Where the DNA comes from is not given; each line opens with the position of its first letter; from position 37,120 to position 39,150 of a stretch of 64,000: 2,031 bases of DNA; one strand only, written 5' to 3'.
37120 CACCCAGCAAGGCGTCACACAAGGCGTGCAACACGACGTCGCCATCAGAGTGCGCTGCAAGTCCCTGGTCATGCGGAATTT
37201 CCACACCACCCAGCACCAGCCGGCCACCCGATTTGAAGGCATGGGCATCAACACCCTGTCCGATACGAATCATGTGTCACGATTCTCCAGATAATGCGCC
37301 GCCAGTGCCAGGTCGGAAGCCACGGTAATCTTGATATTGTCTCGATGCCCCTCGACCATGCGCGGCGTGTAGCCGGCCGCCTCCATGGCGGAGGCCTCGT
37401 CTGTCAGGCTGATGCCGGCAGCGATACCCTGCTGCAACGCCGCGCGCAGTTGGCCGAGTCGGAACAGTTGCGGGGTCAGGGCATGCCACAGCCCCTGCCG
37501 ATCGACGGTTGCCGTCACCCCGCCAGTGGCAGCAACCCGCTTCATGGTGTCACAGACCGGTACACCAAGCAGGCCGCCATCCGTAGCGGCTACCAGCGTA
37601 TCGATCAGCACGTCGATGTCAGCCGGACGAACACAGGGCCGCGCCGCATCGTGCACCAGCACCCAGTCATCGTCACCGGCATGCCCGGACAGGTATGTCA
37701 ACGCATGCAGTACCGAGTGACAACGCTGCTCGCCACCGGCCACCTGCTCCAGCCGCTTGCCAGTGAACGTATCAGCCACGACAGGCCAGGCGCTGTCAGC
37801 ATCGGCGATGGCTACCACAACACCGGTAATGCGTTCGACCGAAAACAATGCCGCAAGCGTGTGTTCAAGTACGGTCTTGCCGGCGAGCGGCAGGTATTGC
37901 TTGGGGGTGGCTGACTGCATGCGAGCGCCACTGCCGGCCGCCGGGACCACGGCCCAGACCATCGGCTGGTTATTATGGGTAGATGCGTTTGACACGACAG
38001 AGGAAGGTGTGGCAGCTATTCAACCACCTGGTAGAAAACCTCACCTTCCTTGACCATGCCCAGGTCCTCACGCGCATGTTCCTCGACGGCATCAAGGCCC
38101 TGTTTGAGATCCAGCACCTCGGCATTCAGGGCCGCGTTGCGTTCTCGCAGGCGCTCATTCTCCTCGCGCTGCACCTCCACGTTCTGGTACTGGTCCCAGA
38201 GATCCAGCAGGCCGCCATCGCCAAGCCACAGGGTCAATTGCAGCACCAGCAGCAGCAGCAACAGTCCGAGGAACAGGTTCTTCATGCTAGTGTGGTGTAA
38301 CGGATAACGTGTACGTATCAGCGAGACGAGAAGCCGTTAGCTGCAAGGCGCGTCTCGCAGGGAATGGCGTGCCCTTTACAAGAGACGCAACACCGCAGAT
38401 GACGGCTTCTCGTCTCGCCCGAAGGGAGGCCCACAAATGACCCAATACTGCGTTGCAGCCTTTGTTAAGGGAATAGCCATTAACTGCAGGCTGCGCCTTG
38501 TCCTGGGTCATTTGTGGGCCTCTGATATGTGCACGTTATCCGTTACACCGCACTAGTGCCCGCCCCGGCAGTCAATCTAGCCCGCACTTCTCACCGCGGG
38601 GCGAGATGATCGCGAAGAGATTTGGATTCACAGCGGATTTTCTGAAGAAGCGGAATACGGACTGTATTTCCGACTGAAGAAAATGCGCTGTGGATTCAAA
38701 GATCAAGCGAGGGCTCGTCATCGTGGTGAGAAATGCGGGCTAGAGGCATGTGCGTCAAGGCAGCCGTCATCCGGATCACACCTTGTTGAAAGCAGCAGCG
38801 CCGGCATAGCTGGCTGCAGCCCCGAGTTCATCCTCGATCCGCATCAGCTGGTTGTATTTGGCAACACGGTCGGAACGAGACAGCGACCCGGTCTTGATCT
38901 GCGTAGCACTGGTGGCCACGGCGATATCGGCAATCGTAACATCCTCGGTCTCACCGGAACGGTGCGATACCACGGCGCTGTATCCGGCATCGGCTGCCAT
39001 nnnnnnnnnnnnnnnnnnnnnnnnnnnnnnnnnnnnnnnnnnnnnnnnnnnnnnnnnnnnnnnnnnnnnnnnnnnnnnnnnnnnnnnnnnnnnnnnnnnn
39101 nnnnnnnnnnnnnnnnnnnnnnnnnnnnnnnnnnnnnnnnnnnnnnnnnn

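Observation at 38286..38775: The eno-ftsB spacer is filled by nested palindromic insertions abutting the ftsB start codon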

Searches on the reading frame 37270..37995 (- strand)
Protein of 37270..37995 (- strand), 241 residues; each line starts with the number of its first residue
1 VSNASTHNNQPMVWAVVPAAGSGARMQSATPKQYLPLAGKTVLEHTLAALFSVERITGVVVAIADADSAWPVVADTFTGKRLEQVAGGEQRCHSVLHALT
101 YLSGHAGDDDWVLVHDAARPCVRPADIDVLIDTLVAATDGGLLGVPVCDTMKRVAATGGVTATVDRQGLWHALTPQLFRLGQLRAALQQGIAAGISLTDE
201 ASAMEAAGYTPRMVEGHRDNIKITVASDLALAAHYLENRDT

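Call 68: find_homologous_proteins(query=window:37270-37995:-, max_evalue=1e-60)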
Query window:37270-37995:- (241 aa): 3758 proteins with E <= 1e-60 among 8000 candidates; the best 120 are listed.
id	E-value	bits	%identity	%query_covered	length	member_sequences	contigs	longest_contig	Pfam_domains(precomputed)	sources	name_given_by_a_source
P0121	2.2e-145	501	100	95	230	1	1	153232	PF01128.26,PF12804.14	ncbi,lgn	ncbi:MAG: 2-C-methyl-D-erythritol 4-phosphate cytidylyltransferase [Pseudomonadota bacterium]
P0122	2.5e-111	389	74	99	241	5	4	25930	PF01128.26,PF12804.14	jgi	jgi:2-C-methyl-D-erythritol 4-phosphate cytidylyltransferase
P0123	3.2e-111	389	74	100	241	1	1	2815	PF01128.26,PF12804.14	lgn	-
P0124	1.9e-108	380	73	100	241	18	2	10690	PF01128.26,PF12804.14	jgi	jgi:2-C-methyl-D-erythritol 4-phosphate cytidylyltransferase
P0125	5.7e-108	378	72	100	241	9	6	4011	PF01128.26,PF12804.14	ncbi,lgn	-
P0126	1.5e-107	377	72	99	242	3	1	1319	PF01128.26,PF12804.14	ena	-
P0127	5.5e-106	372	71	100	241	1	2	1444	PF01128.26,PF12804.14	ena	-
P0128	5.3e-105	368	71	98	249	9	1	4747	PF01128.26,PF12804.14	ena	-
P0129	1.0e-104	367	70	99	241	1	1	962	PF01128.26,PF12804.14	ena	-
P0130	2.3e-103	363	71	100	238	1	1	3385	PF01128.26,PF12804.14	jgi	jgi:2-C-methyl-D-erythritol 4-phosphate cytidylyltransferase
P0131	1.3e-102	361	71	100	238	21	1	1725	PF01128.26,PF12804.14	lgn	-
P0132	2.5e-102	360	70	100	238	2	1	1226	PF01128.26,PF12804.14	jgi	jgi:2-C-methyl-D-erythritol 4-phosphate cytidylyltransferase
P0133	7.8e-102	358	69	98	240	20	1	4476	PF01128.26,PF12804.14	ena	-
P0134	1.2e-91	325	63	98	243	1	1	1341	PF01128.26,PF12804.14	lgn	-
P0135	1.1e-89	318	64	96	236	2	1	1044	PF01128.26,PF12804.14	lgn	-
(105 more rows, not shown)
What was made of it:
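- Tried and rejected: IspD homologue search, meant to recover the far side of the sister lineage's E insertion (call 68).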

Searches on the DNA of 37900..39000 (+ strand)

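Call 4: search_rna_families(source=window, start=37900, end=39000, threshold=evalue, max_evalue=10)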
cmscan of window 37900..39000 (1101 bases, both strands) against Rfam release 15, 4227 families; matches with E-value up to 10: 2.
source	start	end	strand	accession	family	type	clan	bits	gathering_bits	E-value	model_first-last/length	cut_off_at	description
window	38244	38291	-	RF03336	mir-1322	Gene; miRNA;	-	22.9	70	0.091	1-69/69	no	mir-1322 microRNA precursor family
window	38628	38695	-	RF03640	mir-3747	Gene; miRNA;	-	16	63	5.9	1-67/67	no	mir-3747 microRNA precursor family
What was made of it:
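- On Described structured RNA family (Rfam 15): Only two sub-threshold microRNA-model hits, with E-values of 0.09 and 5.9 (call 4).
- Tried and rejected: Rfam scan of 37900-39000, E-value up to 10 (call 4).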

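Call 36: search_dna_similar(query=window:38287-38556:+, collection=plasmids, mode=distant, max_evalue=0.01)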
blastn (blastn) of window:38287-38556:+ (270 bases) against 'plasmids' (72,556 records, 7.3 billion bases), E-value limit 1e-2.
No match.

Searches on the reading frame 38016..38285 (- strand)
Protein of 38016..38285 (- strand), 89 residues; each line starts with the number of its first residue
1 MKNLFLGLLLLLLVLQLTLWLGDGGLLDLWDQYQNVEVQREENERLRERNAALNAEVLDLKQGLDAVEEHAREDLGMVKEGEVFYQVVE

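Call 11: find_homologous_proteins(query=window:38016-38285:-)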
Query window:38016-38285:- (89 aa): 802 proteins with E <= 0.001 among 980 candidates; the best 120 are listed.
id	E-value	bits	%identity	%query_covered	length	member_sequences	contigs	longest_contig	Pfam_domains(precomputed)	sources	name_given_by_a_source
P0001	3.5e-48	179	100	100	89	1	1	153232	PF04977.21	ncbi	ncbi:MAG: cell division protein FtsB [Pseudomonadota bacterium]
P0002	8.4e-47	175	97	100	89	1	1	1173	PF04977.21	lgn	-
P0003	1.0e-46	174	98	100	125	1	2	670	PF04977.21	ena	-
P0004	8.0e-40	152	87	79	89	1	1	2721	PF04977.21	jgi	jgi:cell division protein FtsB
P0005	3.0e-39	151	87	79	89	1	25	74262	PF04977.21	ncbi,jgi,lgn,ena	jgi:cell division protein FtsB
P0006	3.0e-39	151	89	79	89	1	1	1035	PF04977.21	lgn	-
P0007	3.0e-39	151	87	79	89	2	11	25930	PF04977.21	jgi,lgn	jgi:cell division protein FtsB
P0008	7.3e-39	149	86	79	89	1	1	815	PF04977.21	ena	-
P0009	7.6e-39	149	87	79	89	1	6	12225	PF04977.21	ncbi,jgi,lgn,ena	-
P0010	8.9e-39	149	86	79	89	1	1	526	PF04977.21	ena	-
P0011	9.5e-39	149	87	79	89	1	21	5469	PF04977.21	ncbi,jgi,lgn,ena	jgi:cell division protein FtsB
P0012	1.0e-38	149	87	79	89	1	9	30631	PF04977.21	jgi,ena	jgi:cell division protein FtsB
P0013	1.1e-38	149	86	79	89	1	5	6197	PF04977.21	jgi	jgi:cell division protein FtsB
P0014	1.3e-38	149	87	79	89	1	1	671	PF04977.21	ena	-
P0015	1.8e-38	148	87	79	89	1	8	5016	PF04977.21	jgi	jgi:cell division protein FtsB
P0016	1.8e-38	148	87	79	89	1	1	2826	PF04977.21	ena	-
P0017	1.9e-38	148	86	79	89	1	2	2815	PF04977.21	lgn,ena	-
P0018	2.2e-38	148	86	79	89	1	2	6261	PF04977.21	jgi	jgi:cell division protein FtsB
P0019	2.6e-38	148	86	79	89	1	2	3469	PF04977.21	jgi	jgi:cell division protein FtsB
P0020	2.8e-38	147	84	79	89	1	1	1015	PF04977.21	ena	-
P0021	3.9e-38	147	86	79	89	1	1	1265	PF04977.21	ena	-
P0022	4.7e-38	147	84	83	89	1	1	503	PF04977.21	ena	-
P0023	5.0e-38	147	84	83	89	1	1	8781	PF04977.21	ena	-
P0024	5.6e-38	147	84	83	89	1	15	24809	PF04977.21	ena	-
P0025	6.1e-38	146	84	79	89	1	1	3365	PF04977.21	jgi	jgi:cell division protein FtsB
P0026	7.8e-38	146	86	79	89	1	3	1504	PF04977.21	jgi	jgi:cell division protein FtsB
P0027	1.2e-37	146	84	79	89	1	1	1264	PF04977.21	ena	-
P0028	1.4e-37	145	84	79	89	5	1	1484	PF04977.21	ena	-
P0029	6.6e-37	143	84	79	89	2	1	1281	PF04977.21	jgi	-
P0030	9.1e-37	143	83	79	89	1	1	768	PF04977.21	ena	-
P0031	1.1e-36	142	84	83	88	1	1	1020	PF04977.21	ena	-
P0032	1.2e-36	142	83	79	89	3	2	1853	PF04977.21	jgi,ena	jgi:cell division protein FtsB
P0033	3.2e-36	141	83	79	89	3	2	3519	PF04977.21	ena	-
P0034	7.5e-36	140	83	79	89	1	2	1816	PF04977.21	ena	-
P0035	1.4e-35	139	82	83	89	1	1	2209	PF04977.21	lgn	-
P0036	3.4e-35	138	79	79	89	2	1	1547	PF04977.21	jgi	jgi:cell division protein FtsB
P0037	6.0e-35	137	74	100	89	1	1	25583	PF04977.21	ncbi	ncbi:MAG: cell division protein FtsB [Thiohalobacterales bacterium]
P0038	1.1e-34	136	78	83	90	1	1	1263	PF04977.21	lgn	-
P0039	1.5e-34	136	73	100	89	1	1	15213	PF04977.21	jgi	jgi:cell division protein FtsB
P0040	1.8e-34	135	73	100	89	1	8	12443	PF04977.21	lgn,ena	-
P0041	1.9e-34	135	76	85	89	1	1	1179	PF04977.21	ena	-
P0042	2.0e-34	135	80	85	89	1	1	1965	PF04977.21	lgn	-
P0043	2.8e-34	135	72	100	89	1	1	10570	PF04977.21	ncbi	-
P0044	2.9e-34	135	80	83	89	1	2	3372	PF04977.21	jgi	jgi:cell division protein FtsB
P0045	4.1e-34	134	76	85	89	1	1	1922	PF04977.21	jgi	-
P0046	4.4e-34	134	78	83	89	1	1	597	PF04977.21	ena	-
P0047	4.6e-34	134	80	83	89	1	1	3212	PF04977.21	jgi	-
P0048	5.2e-34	134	78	83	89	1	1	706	PF04977.21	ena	-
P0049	5.9e-34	134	80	85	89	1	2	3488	PF04977.21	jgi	jgi:cell division protein FtsB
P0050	7.7e-34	133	78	83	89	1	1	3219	PF04977.21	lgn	-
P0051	9.5e-34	133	73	100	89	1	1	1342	PF04977.21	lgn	-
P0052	1.1e-33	133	78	83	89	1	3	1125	PF04977.21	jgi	jgi:cell division protein FtsB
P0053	1.1e-33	133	78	83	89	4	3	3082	PF04977.21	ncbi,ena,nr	ncbi:MAG: cell division protein FtsB [Gammaproteobacteria bacterium]|nr:cell division protein FtsB [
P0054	1.2e-33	133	75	87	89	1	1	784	PF04977.21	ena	-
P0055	1.2e-33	133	76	100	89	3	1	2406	PF04977.21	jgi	jgi:cell division protein FtsB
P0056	1.4e-33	133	78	87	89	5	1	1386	PF04977.21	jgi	-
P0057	1.6e-33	132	71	100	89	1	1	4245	PF04977.21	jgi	jgi:cell division protein FtsB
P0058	1.8e-33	132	78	83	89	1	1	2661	PF04977.21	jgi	jgi:cell division protein FtsB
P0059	1.9e-33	132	77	84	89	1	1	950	PF04977.21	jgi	jgi:cell division protein FtsB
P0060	2.0e-33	132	79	79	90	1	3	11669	PF04977.21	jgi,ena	jgi:cell division protein FtsB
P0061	2.0e-33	132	77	83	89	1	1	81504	PF04977.21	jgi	jgi:cell division protein FtsB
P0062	2.2e-33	132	77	83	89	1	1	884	PF04977.21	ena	-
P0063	2.3e-33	132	75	87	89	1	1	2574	PF04977.21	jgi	jgi:cell division protein FtsB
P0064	2.3e-33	132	75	87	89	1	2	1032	PF04977.21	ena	-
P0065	2.4e-33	132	77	83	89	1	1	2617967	PF04977.21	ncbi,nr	ncbi:MAG: cell division protein FtsB [Gammaproteobacteria bacterium]|nr:MAG: cell division protein F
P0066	2.4e-33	132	77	84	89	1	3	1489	PF04977.21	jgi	jgi:cell division protein FtsB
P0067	2.4e-33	132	77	83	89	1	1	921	PF04977.21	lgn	-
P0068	2.4e-33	132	75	87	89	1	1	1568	PF04977.21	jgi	jgi:cell division protein FtsB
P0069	2.5e-33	132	77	83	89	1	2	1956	PF04977.21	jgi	jgi:cell division protein FtsB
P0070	2.7e-33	132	72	100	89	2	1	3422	PF04977.21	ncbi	-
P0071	2.8e-33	132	81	79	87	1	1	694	PF04977.21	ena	-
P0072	3.2e-33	131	75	100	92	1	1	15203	PF04977.21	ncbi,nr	ncbi:MAG: cell division protein FtsB [Gammaproteobacteria bacterium]|nr:cell division protein FtsB [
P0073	3.2e-33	131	78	83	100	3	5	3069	PF04977.21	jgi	jgi:cell division protein FtsB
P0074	3.2e-33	131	77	84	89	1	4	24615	PF04977.21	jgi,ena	jgi:cell division protein FtsB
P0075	3.3e-33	131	77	83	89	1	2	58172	PF04977.21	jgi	jgi:cell division protein FtsB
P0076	3.4e-33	131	77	83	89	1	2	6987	PF04977.21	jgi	jgi:cell division protein FtsB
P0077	3.4e-33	131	74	100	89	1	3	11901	PF04977.21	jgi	jgi:cell division protein FtsB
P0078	3.5e-33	131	77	84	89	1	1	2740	PF04977.21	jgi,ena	jgi:cell division protein FtsB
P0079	3.7e-33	131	75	87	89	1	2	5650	PF04977.21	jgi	jgi:cell division protein FtsB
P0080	3.9e-33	131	75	100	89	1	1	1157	PF04977.21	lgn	-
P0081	4.2e-33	131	74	100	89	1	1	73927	PF04977.21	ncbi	-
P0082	4.5e-33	131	76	84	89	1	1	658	PF04977.21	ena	-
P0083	5.2e-33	131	77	84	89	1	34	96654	PF04977.21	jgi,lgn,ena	jgi:cell division protein FtsB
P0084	6.1e-33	130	74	100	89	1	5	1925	PF04977.21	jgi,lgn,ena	jgi:cell division protein FtsB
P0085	6.2e-33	130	74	100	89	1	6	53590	PF04977.21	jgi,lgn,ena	jgi:cell division protein FtsB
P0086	6.6e-33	130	77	84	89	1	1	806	PF04977.21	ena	-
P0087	6.7e-33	130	81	84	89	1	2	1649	PF04977.21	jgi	jgi:cell division protein FtsB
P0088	6.8e-33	130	77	83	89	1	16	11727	PF04977.21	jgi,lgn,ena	jgi:cell division protein FtsB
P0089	8.0e-33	130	76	84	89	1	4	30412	PF04977.21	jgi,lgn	-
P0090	8.0e-33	130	74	100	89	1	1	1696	PF04977.21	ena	-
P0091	8.3e-33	130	80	84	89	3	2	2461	PF04977.21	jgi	jgi:cell division protein FtsB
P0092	8.5e-33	130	75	100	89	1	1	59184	PF04977.21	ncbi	-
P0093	8.6e-33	130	74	87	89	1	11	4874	PF04977.21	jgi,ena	jgi:cell division protein FtsB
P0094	8.7e-33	130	74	100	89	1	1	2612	PF04977.21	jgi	jgi:cell division protein FtsB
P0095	8.8e-33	130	70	100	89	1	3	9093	PF04977.21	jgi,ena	jgi:cell division protein FtsB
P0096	9.3e-33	130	77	84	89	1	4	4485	PF04977.21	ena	-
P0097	1.0e-32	130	74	100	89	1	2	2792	PF04977.21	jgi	jgi:cell division protein FtsB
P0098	1.1e-32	130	73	100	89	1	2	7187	PF04977.21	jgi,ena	-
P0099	1.1e-32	130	76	83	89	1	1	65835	PF04977.21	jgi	-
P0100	1.2e-32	130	74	100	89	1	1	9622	PF04977.21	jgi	jgi:cell division protein FtsB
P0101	1.2e-32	130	73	87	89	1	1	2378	PF04977.21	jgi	jgi:cell division protein FtsB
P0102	1.2e-32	130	73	100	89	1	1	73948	PF04977.21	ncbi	-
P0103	1.2e-32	130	76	84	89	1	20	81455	PF04977.21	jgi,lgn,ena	jgi:cell division protein FtsB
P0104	1.3e-32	129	77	84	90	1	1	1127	PF04977.21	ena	-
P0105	1.3e-32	129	73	87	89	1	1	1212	PF04977.21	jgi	-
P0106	1.3e-32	129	77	84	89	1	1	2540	PF04977.21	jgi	jgi:cell division protein FtsB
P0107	1.5e-32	129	76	84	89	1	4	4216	PF04977.21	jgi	jgi:cell division protein FtsB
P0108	1.7e-32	129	77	84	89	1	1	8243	PF04977.21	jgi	jgi:cell division protein FtsB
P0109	2.0e-32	129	79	84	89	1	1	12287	PF04977.21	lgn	-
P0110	2.0e-32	129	76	83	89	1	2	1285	PF04977.21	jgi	jgi:cell division protein FtsB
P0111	2.1e-32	129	70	100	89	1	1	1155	PF04977.21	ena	-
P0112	2.5e-32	129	73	100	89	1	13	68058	PF04977.21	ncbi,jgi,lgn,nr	ncbi:MAG: cell division protein FtsB [Halobacteria archaeon]|jgi:cell division protein FtsB|nr:cell 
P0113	2.5e-32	128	76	83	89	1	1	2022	PF04977.21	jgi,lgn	jgi:cell division protein FtsB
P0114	2.6e-32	128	75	87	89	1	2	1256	PF04977.21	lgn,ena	-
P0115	3.0e-32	128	70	100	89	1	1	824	PF04977.21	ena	-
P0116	3.1e-32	128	70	100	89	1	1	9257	PF04977.21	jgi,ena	jgi:cell division protein FtsB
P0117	3.5e-32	128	76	84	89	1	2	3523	PF04977.21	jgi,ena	jgi:cell division protein FtsB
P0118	3.7e-32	128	69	100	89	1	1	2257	PF04977.21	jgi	jgi:cell division protein FtsB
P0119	4.1e-32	128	75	84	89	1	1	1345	PF04977.21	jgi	-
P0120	4.5e-32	128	79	79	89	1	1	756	PF04977.21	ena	-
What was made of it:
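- Checked: It encodes 89 aa, 100% identical to a protein annotated as FtsB from a MAG (call 11).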

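Call 13: find_encoding_contigs(protein=P0003, flank=3000)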
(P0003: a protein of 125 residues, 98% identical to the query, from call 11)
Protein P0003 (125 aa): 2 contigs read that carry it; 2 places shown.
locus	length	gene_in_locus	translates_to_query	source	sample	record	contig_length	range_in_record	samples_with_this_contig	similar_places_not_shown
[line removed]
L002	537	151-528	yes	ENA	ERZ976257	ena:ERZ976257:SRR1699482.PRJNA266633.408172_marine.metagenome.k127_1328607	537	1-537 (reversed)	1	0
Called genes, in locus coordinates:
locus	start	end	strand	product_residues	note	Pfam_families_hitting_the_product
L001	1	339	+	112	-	?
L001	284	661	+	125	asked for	PF04977:DivIC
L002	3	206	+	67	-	?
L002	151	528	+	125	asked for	PF04977:DivIC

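Call 14: find_encoding_contigs(protein=P0002, flank=3000)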
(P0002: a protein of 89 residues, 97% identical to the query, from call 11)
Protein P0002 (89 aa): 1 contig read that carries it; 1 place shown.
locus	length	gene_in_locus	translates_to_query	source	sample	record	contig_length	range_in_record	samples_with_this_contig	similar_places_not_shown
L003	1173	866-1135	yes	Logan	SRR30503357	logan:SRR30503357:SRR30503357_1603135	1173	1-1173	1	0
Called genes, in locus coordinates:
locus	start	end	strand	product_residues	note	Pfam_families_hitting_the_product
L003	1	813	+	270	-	?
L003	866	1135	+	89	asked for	PF04977:DivIC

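Call 15: find_encoding_contigs(protein=P0005, flank=3000, max_places=4)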
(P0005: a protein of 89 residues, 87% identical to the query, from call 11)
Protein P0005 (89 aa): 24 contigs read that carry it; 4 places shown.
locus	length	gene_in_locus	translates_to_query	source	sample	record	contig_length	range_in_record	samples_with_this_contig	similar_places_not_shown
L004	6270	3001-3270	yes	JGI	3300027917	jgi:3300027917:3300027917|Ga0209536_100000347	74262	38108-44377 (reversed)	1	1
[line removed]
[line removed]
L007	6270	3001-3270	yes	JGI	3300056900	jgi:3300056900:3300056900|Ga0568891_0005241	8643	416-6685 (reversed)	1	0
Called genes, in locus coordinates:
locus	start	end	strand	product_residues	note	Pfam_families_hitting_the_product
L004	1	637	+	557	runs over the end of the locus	PF06418:CTP_synth_N, PF00117:GATase, PF07722:Peptidase_C26 (faint)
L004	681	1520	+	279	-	PF00793:DAHP_synth_1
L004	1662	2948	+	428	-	PF03952:Enolase_N, PF00113:Enolase_C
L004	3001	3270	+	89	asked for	PF04977:DivIC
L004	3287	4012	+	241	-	PF01128:IspD, PF12804:NTP_transf_3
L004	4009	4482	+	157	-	PF02542:YgbB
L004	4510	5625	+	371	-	PF01142:TruD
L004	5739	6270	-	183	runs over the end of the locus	PF01713:Smr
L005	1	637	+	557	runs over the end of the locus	PF06418:CTP_synth_N, PF00117:GATase, PF07722:Peptidase_C26 (faint)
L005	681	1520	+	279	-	PF00793:DAHP_synth_1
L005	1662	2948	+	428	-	PF03952:Enolase_N, PF00113:Enolase_C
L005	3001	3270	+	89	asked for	PF04977:DivIC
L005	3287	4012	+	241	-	PF01128:IspD, PF12804:NTP_transf_3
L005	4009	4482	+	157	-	PF02542:YgbB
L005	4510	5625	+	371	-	PF01142:TruD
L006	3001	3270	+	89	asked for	PF04977:DivIC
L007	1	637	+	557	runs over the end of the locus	PF06418:CTP_synth_N, PF00117:GATase, PF07722:Peptidase_C26 (faint)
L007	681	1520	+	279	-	PF00793:DAHP_synth_1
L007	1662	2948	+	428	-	PF03952:Enolase_N, PF00113:Enolase_C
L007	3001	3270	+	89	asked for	PF04977:DivIC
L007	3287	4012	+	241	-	PF01128:IspD, PF12804:NTP_transf_3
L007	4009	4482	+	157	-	PF02542:YgbB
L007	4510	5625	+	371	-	PF01142:TruD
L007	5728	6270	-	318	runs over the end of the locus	?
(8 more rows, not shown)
